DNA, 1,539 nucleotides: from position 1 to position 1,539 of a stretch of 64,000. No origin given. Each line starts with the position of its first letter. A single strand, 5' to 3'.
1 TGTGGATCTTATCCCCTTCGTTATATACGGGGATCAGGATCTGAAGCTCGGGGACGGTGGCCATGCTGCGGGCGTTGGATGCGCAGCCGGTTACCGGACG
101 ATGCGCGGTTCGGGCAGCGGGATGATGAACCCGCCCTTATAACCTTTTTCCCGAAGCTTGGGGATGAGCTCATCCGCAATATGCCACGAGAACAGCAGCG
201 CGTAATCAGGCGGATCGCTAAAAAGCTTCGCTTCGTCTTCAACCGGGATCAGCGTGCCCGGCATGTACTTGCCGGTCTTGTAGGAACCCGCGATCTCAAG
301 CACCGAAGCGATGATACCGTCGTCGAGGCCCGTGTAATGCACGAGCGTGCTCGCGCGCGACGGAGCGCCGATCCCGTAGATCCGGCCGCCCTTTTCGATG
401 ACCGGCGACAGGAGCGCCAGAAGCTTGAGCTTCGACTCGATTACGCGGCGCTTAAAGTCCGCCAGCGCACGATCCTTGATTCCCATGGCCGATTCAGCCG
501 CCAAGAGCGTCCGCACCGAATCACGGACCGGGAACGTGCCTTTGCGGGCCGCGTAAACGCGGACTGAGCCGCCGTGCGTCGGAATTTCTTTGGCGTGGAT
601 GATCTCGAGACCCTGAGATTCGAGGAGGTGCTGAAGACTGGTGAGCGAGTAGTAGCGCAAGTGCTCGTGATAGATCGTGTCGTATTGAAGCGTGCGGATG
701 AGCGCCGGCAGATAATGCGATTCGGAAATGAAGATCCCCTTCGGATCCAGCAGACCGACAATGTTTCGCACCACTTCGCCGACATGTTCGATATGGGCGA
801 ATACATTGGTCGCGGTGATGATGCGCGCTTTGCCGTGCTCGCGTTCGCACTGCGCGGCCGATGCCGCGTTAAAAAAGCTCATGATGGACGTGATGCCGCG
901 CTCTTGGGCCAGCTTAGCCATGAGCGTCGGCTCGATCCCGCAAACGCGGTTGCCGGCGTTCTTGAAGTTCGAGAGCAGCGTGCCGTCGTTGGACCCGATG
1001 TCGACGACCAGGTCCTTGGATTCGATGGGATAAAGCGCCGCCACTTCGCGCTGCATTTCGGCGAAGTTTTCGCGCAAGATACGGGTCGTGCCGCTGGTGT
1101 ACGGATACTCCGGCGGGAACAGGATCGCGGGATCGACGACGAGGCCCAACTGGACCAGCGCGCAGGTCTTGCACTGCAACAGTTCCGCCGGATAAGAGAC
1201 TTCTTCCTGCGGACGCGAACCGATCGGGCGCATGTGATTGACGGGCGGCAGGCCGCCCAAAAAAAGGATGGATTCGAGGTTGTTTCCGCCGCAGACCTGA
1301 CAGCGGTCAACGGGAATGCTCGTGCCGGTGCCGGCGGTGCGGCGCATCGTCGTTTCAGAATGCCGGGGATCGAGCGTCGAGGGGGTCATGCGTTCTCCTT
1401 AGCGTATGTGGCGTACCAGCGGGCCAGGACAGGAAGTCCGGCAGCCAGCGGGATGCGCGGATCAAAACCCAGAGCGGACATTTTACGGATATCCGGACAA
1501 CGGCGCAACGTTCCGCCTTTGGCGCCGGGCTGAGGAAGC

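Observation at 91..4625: Sub-cluster for a probable C-methylated acidic amino-sugar: WbpA-like dehydrogenase, WbpB-like Gfo/Idh/MocA oxidoreductase, SDR and TylC3-like C-methyltransferase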

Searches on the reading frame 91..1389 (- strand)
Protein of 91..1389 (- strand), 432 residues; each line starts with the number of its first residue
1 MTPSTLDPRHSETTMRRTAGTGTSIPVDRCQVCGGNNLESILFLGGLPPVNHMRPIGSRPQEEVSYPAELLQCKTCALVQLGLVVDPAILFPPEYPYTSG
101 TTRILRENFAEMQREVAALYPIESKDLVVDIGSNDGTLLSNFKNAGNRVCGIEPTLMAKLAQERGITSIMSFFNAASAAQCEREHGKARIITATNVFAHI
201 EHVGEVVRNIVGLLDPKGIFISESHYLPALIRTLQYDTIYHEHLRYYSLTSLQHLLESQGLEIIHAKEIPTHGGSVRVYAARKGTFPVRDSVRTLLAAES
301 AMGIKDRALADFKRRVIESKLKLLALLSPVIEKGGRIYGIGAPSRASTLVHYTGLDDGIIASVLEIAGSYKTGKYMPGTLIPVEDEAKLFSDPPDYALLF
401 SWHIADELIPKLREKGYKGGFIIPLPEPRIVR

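Call 3: search_protein_families(library=pfam, proteins=[window:91-1389:-])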
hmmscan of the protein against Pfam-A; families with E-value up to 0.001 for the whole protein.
window:91-1389:- (432 aa): 5 families
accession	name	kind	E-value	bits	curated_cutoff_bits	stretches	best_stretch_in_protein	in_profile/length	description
PF08484.17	Methyltransf_14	-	7.4e-37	127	23.5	1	270-426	1-160/160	C-methyltransferase C-terminal domain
PF13489.12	Methyltransf_23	-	2.3e-19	70.1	27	1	106-265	3-163/164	Methyltransferase domain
PF08421.16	Methyltransf_13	-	2.4e-13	50.4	31.3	1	30-91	1-62/62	Putative zinc binding domain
PF08242.18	Methyltransf_12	-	9.4e-07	29.9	30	1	129-220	1-98/98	Methyltransferase domain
PF08241.18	Methyltransf_11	-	1e-05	26.5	21.2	1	129-221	1-94/95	Methyltransferase domain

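Call 4: search_protein_families(library=ncbifam, proteins=[window:91-1389:-])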
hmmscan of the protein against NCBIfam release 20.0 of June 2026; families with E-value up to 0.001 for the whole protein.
window:91-1389:- (432 aa): 2 families
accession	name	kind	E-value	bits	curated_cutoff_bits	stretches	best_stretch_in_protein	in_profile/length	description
TIGR01983.1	UbiG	equivalog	0.0001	21.7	102.95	1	125-221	50-150/228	bifunctional 2-polyprenyl-6-hydroxyphenol methylase/3-demethylubiquinol 3-O-methyltransferase UbiG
NF045667.1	MTase_DVU1556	equivalog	0.00016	21.2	155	1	112-267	10-166/213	DVU_1556 family methyltransferase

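Call 6: search_solved_structures(query=window:91-1389:-, max_evalue=0.001, show_alignments=2)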
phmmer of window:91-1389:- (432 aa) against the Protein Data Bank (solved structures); distinct sequences matched with E-value up to 0.001: 10.
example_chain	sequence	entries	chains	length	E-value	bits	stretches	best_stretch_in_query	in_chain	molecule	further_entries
4rv9_A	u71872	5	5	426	8.9e-67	229.3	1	22-431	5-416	D-mycarose 3-C-methyltransferase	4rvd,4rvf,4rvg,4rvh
3ndi_A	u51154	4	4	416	2.6e-66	227.8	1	26-429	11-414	Methyltransferase | TcaB9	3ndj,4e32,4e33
4e2y_A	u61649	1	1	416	6.8e-66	226.4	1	26-429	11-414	TcaB9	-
4e31_A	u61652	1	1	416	9.4e-66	225.9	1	26-429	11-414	TcaB9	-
4e2x_A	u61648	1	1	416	9.4e-66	225.9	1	26-429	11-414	TcaB9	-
4e2z_A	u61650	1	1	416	2.5e-65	224.6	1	26-429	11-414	TcaB9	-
4e2w_A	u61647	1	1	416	2.5e-65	224.6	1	26-429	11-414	TcaB9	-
4e30_A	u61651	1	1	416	6.4e-65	223.2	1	26-429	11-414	TcaB9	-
5t64_A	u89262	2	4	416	8.9e-63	216.1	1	21-430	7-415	Sugar 3-C-methyl transferase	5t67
5t6b_A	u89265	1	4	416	1.5e-61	212.1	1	20-429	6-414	Sugar 3-C-methyl transferase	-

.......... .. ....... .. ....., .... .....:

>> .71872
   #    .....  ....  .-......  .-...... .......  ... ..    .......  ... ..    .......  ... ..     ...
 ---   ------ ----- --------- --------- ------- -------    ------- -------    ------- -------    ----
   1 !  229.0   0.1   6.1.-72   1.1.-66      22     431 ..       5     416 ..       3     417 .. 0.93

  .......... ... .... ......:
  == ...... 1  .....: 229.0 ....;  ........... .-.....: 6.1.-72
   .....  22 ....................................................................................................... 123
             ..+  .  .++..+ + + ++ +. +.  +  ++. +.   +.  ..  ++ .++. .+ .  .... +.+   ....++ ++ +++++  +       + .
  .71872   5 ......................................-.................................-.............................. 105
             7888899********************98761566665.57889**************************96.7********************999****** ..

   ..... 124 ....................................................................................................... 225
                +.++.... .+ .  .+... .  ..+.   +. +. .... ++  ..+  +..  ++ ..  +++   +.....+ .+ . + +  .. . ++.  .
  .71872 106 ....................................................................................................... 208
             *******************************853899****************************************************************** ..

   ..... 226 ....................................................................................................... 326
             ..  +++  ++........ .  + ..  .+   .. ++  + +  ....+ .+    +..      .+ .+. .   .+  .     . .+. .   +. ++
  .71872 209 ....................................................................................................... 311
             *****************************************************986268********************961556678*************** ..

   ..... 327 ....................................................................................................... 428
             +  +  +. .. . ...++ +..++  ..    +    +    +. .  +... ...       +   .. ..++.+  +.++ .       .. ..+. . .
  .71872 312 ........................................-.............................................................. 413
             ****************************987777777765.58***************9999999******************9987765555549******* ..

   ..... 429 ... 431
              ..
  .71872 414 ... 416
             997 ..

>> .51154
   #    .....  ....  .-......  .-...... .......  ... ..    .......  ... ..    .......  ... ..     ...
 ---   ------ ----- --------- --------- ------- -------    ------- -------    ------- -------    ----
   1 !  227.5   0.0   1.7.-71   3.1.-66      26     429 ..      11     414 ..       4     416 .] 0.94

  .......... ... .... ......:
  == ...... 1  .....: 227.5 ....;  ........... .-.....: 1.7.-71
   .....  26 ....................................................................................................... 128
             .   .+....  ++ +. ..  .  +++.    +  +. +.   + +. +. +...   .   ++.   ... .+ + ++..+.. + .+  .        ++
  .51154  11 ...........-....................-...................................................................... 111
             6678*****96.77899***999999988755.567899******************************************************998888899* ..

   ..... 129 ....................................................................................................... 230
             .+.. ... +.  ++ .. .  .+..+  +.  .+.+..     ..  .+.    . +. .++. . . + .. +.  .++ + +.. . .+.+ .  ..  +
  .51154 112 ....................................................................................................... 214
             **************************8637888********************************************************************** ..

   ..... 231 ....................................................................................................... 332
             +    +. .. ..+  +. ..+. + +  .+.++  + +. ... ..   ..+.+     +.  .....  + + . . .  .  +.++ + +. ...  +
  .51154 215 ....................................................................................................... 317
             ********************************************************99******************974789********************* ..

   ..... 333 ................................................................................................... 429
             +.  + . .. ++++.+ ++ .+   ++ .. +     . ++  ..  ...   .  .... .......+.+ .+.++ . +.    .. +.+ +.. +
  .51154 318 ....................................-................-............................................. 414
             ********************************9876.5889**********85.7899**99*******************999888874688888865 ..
